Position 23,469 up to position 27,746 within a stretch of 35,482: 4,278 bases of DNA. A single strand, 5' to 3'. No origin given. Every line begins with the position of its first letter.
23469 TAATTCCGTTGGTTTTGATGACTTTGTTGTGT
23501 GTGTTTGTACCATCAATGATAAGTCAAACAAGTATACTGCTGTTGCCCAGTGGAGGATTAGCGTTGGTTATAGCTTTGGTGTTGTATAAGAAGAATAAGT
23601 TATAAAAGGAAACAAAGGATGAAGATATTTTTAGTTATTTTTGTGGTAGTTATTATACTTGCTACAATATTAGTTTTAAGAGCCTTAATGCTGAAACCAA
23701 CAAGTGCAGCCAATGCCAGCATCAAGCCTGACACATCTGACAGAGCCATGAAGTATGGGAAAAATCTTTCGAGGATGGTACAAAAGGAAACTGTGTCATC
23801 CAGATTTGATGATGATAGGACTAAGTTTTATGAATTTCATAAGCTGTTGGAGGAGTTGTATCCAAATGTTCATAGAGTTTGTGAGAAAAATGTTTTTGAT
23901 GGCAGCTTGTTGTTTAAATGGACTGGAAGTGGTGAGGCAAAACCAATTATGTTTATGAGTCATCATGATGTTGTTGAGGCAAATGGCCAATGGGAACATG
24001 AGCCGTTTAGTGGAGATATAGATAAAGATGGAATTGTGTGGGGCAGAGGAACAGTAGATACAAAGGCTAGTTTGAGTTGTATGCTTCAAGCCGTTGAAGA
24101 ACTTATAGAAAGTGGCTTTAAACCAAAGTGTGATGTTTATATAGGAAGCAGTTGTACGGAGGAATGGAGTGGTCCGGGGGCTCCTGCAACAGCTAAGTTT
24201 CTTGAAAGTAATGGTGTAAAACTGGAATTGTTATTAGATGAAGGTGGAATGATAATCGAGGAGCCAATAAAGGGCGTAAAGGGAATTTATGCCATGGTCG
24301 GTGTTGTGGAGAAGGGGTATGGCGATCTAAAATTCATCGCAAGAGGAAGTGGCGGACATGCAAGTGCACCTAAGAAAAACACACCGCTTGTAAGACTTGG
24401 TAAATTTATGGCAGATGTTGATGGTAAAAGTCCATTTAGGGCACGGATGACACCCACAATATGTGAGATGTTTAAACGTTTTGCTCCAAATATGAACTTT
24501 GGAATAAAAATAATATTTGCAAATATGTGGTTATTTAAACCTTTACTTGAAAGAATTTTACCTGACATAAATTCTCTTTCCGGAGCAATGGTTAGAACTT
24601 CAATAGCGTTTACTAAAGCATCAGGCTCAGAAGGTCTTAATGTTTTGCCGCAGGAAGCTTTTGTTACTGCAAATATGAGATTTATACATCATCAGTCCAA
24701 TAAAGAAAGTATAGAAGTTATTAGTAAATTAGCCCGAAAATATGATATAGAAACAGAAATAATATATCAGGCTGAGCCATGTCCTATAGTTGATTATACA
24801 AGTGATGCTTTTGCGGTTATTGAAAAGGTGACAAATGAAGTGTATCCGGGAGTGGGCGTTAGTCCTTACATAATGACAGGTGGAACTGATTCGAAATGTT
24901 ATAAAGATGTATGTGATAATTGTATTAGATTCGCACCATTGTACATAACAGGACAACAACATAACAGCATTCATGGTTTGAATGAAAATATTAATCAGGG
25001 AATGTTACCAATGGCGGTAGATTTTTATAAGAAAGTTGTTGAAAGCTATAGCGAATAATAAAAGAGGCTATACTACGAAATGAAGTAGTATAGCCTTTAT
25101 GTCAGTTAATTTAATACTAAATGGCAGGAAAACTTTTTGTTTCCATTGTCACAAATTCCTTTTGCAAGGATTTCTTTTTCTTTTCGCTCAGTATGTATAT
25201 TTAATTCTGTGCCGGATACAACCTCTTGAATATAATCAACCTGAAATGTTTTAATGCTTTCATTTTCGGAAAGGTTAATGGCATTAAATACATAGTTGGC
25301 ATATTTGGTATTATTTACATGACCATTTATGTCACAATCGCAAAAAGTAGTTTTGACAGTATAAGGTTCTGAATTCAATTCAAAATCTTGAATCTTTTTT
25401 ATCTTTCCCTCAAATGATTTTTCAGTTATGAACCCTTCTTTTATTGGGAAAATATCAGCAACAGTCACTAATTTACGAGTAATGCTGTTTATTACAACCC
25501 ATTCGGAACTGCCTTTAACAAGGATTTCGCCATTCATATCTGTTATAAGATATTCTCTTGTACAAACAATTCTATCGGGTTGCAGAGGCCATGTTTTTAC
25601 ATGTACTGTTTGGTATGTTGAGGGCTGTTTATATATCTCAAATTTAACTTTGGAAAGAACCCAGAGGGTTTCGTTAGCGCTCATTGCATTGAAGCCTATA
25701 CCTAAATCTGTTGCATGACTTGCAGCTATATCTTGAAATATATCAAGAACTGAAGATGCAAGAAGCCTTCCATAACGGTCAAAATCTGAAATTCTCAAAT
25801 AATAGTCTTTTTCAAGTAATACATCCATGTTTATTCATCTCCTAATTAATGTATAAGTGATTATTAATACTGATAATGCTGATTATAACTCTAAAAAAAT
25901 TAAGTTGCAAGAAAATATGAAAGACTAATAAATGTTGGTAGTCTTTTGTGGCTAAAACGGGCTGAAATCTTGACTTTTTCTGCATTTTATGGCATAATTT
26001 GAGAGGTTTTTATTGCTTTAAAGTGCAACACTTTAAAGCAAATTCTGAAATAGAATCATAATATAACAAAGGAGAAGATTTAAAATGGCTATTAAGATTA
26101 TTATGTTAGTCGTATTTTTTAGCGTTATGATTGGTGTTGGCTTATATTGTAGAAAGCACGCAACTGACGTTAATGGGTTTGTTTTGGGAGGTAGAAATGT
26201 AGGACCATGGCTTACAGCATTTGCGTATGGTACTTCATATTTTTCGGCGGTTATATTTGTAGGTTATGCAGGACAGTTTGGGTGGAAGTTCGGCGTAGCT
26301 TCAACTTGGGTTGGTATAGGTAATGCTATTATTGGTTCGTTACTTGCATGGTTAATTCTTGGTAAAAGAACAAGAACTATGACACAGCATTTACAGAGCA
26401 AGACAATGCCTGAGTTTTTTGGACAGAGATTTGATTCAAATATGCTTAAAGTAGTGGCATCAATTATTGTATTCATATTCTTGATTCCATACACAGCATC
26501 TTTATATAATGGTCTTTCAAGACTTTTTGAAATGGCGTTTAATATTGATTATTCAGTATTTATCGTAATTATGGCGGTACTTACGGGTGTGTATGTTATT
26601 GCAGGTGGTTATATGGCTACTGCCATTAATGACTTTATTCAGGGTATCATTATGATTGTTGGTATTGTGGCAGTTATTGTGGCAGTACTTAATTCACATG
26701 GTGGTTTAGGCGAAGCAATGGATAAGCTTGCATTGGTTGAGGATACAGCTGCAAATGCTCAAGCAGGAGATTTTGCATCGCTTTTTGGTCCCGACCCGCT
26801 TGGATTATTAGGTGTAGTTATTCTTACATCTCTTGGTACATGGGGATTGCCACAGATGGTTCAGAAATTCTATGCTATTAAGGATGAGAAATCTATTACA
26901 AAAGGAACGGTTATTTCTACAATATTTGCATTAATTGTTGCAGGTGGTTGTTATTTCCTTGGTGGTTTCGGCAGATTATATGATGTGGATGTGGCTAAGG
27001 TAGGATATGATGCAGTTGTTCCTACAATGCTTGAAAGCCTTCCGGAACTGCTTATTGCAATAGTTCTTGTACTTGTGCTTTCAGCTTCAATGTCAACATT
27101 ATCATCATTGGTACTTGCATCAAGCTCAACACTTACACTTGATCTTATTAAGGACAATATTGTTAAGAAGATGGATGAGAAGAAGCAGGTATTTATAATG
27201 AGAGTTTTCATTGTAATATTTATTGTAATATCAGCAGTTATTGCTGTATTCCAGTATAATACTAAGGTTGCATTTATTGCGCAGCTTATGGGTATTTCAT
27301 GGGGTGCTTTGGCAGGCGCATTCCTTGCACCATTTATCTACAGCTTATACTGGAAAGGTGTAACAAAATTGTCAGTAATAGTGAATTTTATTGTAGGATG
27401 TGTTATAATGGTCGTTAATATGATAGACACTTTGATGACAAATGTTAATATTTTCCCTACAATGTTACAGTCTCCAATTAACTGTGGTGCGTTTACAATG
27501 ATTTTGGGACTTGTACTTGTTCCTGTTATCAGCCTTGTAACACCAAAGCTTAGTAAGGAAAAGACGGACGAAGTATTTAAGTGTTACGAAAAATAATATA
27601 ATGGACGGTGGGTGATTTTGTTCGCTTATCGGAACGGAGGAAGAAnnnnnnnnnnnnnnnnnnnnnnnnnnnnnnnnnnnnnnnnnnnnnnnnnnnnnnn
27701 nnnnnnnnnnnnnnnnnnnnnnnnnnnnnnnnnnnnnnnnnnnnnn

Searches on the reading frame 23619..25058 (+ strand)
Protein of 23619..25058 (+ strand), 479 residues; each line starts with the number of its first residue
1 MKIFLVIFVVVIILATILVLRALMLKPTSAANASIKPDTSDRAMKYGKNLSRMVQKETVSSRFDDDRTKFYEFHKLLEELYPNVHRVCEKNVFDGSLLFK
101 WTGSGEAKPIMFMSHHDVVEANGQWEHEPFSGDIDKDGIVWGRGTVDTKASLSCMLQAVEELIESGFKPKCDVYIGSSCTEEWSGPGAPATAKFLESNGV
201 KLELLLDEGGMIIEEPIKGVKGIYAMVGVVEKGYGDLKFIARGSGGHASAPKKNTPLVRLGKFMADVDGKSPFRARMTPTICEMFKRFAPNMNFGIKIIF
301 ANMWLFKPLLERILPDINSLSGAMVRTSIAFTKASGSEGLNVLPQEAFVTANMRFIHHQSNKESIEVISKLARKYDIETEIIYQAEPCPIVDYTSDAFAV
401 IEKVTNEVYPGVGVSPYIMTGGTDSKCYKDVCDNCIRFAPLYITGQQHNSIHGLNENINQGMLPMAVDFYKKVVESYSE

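Call 56: search_protein_families(library=pfam, proteins=[window:23619-25058:+], max_evalue=0.00001)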
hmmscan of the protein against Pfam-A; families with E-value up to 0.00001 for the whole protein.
window:23619-25058:+ (479 aa): 2 families
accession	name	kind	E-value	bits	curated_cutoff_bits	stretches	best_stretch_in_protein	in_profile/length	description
PF01546.33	Peptidase_M20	-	4.2e-25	89.3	24.6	1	111-475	1-205/206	Peptidase family M20/M25/M40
PF07687.19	M20_dimer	-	1.8e-06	28.3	21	0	231-377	3-104/107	Peptidase dimerisation domain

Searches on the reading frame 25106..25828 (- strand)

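Call 56: search_protein_families(library=pfam, proteins=[window:25106-25828:-], max_evalue=0.00001)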
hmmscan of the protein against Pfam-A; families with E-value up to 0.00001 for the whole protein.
window:25106-25828:- (240 aa): 2 families
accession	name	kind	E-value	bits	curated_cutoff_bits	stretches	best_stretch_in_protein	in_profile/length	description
PF01643.23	Acyl-ACP_TE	-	7.6e-23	81.1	23.7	1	6-125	5-125/131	Acyl-ACP thioesterase N-terminal domain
PF20791.3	Acyl-ACP_TE_C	-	4.8e-12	46.4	21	1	153-219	9-75/101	Acyl-ACP thioesterase C-terminal domain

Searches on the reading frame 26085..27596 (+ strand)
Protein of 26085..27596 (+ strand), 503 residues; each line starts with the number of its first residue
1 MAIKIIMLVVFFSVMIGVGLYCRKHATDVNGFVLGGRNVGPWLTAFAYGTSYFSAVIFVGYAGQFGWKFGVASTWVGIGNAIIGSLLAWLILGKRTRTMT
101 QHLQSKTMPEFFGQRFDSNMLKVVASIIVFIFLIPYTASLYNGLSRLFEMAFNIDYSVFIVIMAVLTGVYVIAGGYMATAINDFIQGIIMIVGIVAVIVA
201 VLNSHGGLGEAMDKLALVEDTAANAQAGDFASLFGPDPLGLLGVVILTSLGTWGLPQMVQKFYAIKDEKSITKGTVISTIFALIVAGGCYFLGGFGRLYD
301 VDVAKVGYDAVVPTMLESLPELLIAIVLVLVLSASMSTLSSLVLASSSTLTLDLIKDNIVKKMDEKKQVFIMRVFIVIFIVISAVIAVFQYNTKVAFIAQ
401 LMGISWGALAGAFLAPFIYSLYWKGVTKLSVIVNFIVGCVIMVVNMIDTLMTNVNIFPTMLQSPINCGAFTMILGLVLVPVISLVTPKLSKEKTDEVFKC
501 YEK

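Call 56: search_protein_families(library=pfam, proteins=[window:26085-27596:+], max_evalue=0.00001)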
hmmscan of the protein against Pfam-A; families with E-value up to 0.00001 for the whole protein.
window:26085-27596:+ (503 aa): 1 family
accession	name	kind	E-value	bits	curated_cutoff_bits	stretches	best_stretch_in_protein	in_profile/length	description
PF00474.23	SSF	-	3.1e-57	194.7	22.8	1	32-438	1-406/406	Sodium:solute symporter family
